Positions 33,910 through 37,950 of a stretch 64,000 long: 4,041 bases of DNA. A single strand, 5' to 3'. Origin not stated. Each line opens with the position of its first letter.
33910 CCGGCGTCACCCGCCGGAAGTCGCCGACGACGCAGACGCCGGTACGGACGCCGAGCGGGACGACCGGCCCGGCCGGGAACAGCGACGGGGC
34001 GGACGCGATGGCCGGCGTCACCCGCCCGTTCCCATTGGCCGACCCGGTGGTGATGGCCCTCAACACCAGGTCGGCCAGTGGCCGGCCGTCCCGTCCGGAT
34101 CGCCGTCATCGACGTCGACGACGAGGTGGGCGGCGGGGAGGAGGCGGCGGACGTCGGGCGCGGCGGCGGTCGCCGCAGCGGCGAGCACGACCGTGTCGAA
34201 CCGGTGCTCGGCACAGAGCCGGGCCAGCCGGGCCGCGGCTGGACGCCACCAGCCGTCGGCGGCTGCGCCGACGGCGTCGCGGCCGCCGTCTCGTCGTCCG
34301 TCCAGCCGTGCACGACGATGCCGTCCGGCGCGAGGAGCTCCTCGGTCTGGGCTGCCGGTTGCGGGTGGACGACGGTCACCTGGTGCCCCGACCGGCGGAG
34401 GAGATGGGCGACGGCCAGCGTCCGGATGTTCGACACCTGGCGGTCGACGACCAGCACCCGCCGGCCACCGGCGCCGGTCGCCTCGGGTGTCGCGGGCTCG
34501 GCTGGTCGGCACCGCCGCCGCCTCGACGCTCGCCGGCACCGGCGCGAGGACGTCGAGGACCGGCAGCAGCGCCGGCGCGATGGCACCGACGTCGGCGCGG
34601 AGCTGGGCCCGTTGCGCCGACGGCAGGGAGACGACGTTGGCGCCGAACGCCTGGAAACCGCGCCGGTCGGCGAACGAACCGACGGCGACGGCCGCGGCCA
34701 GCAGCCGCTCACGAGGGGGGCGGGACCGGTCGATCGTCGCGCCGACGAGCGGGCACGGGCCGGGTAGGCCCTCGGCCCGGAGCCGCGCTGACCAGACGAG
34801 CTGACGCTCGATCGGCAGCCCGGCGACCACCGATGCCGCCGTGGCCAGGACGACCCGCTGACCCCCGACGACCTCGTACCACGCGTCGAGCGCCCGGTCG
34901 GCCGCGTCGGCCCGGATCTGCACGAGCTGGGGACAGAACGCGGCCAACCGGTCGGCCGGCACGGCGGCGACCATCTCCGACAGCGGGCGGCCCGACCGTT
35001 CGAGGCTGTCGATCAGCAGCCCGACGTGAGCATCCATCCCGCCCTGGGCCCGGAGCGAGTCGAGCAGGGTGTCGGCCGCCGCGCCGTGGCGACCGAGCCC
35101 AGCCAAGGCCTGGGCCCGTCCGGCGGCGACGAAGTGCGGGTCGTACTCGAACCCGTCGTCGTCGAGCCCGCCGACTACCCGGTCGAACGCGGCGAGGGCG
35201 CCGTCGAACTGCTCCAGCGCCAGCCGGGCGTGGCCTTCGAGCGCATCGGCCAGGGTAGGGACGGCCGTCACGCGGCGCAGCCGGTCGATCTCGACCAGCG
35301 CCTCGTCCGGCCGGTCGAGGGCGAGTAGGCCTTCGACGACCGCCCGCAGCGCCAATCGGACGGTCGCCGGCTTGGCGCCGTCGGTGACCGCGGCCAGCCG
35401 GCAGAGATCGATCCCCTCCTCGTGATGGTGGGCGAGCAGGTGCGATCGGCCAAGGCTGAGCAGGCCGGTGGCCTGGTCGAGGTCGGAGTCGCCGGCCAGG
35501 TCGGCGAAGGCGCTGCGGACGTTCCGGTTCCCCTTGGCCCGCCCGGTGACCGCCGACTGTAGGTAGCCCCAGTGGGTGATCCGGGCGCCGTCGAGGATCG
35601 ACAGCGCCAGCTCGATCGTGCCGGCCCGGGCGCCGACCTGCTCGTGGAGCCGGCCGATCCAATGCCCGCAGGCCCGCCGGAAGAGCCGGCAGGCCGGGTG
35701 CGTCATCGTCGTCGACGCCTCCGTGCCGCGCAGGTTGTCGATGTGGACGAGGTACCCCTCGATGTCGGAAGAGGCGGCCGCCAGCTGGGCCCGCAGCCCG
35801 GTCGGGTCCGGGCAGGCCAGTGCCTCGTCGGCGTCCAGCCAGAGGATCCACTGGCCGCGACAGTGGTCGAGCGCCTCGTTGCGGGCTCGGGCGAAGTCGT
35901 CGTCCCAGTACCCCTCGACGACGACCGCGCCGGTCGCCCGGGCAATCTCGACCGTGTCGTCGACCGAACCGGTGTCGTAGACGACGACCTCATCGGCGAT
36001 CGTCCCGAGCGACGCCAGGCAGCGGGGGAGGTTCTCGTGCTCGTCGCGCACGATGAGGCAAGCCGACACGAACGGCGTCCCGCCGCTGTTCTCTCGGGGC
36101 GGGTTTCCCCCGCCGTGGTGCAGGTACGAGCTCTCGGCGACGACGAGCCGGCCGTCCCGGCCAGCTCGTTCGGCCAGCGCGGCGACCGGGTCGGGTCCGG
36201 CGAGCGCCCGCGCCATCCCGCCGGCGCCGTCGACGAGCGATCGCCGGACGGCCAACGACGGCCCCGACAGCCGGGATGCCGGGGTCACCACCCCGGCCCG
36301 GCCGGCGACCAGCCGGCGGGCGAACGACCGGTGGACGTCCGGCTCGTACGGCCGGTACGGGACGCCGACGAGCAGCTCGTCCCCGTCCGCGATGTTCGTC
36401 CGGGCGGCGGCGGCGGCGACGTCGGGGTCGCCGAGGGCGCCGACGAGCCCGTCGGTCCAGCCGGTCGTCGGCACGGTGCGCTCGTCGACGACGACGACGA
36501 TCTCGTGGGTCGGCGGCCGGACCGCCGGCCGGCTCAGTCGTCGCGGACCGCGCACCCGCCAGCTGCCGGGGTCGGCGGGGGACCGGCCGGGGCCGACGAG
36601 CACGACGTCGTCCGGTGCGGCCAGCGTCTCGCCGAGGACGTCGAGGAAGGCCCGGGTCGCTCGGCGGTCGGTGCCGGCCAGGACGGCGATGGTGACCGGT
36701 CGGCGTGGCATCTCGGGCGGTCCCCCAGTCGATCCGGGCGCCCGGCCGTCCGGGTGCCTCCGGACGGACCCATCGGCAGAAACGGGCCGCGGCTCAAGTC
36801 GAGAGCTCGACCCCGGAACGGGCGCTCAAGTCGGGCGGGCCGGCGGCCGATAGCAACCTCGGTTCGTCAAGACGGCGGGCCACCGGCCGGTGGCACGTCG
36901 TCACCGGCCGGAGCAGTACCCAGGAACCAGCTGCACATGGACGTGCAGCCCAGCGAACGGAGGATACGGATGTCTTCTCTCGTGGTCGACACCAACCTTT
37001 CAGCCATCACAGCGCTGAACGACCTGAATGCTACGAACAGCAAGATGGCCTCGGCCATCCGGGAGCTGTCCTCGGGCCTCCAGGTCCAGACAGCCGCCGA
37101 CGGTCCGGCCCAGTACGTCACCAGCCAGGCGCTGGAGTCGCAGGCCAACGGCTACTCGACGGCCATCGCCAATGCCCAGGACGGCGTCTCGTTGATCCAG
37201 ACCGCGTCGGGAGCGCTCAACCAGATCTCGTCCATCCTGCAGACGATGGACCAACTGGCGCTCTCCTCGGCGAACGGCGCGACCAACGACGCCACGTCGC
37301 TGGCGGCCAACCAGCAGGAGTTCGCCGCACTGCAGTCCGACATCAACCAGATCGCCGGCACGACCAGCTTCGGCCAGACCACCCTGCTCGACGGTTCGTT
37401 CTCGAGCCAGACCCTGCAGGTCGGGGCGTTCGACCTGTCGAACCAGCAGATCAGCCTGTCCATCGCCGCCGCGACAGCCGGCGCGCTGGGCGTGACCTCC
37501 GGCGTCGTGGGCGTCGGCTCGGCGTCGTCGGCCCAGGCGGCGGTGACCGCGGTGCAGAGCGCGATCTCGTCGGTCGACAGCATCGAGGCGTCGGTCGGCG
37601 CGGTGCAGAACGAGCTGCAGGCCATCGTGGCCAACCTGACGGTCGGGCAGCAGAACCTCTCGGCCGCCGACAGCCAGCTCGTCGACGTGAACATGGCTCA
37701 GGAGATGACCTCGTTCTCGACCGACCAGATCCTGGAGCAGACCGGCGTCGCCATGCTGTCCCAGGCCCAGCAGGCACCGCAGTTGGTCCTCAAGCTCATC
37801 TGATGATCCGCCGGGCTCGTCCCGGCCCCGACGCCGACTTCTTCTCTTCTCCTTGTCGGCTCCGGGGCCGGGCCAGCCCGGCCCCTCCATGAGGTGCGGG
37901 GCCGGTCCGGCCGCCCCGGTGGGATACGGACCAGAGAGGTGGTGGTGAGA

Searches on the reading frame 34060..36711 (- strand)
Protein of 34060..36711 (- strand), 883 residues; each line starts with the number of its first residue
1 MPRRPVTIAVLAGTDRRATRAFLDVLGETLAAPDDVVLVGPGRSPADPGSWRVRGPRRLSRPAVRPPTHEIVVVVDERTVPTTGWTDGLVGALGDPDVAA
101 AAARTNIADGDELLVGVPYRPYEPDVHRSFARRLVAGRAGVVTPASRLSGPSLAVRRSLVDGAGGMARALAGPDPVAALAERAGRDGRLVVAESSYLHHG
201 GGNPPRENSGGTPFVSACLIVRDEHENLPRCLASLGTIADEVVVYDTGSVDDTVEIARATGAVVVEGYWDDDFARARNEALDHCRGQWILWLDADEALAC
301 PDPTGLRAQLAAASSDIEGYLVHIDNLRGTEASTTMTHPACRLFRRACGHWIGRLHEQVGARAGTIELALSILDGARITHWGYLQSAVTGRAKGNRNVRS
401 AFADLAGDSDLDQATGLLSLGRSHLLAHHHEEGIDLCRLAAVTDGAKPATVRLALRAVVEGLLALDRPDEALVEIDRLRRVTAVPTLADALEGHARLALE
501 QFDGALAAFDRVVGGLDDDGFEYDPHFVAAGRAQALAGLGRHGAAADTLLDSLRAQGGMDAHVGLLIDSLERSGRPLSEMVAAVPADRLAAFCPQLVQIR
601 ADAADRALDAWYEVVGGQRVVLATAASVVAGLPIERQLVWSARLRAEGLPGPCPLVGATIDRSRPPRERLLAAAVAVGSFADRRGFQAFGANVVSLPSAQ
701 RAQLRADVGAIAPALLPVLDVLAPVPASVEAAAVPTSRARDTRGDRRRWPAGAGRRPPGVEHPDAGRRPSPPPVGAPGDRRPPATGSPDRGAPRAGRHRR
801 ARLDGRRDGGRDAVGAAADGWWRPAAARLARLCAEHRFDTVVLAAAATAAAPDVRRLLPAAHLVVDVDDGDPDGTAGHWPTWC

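Call 29: search_protein_families(library=pfam, proteins=[window:34060-36711:-], max_evalue=0.001)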
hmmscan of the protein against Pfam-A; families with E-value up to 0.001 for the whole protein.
window:34060-36711:- (883 aa): 2 families
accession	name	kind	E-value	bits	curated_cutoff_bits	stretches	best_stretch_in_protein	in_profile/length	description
PF00535.33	Glycos_transf_2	-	2e-14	54.3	23.3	1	216-298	1-91/168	Glycosyl transferase family 2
PF13704.12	Glyco_tranf_2_4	-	1.1e-06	29.5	27.5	1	222-302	1-88/98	Glycosyl transferase family 2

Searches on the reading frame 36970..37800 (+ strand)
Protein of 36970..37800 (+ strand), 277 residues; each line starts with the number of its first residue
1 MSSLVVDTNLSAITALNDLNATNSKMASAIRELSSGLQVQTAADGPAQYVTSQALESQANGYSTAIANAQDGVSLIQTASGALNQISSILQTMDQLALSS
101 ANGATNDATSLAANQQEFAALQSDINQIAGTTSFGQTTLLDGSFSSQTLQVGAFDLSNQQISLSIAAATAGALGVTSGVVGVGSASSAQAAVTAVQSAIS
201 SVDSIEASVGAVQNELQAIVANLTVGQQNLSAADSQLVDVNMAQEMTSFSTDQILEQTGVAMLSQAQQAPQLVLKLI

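Call 58: find_related_loci(query=window:36970-37800:+, collection=metagenome_contigs, flank=1500)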
Query window:36970-37800:+ (277 aa) in metagenome_contigs; peptide patterns used: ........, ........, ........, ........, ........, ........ (x = any residue, [..] = any of these).
324 stretches matched a pattern; 54 encode a relative of the query (tblastn E <= 1e-3); 54 distinct loci.
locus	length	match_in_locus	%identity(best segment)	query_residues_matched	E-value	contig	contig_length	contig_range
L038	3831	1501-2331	96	1-277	1e-168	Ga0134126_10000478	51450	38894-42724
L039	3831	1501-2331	81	1-277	2e-135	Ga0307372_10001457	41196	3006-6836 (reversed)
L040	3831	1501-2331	81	1-277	2e-135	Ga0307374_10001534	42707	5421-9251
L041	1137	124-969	77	1-277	3e-141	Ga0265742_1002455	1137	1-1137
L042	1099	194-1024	79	1-277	3e-141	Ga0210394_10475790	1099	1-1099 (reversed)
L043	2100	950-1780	81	1-277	2e-135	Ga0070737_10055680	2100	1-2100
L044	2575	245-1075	75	1-277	3e-123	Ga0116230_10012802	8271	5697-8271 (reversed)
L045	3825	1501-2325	74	1-277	5e-117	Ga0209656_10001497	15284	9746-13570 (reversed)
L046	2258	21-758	69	29-277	2e-95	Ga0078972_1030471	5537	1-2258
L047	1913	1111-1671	78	1-187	5e-89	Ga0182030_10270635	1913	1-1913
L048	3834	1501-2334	59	1-277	1e-84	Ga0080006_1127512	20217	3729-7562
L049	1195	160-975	45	1-277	3e-66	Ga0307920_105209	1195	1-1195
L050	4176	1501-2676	62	1-277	1e-55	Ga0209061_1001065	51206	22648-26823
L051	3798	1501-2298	39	3-277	1e-47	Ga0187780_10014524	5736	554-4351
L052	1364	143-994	40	3-277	7e-48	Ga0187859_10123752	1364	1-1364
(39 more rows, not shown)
